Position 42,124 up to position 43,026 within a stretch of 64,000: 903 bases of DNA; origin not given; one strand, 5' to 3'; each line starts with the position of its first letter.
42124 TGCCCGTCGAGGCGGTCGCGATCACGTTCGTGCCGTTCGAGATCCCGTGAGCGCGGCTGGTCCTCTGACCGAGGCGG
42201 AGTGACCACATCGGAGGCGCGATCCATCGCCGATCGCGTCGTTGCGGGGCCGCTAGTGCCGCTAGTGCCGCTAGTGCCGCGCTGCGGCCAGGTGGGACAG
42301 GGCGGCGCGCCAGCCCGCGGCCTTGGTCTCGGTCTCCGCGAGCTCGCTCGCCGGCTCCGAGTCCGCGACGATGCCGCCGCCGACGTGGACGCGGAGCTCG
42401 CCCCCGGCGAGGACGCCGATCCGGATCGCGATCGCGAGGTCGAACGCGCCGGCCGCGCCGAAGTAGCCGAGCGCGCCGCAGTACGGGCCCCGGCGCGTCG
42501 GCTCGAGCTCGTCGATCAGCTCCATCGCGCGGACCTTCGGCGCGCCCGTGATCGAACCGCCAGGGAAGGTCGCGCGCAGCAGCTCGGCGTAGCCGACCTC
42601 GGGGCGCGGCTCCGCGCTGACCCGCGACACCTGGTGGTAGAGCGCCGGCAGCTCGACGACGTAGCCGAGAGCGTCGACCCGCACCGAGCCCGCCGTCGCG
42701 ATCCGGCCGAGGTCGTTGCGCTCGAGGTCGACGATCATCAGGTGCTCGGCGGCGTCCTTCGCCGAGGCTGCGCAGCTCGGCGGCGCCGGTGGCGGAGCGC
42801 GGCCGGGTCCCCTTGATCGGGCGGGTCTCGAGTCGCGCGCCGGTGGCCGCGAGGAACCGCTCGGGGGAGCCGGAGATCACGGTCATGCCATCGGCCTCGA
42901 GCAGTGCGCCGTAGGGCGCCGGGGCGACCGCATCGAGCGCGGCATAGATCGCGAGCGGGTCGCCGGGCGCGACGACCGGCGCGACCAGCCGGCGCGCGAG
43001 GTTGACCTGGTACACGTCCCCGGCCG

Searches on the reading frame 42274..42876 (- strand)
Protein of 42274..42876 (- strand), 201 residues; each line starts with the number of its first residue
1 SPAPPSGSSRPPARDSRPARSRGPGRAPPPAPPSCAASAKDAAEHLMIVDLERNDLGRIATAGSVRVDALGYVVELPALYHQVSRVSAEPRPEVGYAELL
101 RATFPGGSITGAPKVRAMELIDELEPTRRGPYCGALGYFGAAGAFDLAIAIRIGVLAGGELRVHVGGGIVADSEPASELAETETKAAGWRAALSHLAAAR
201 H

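Call 42: search_protein_families(library=pfam, proteins=[window:42274-42876:-], max_evalue=0.00001)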
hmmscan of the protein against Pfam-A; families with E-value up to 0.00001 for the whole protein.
window:42274-42876:- (201 aa): 1 family
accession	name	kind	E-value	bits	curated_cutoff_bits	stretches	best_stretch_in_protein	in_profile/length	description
PF00425.24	Chorismate_bind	-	2.7e-52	178.3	27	1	35-185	107-257/257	chorismate binding enzyme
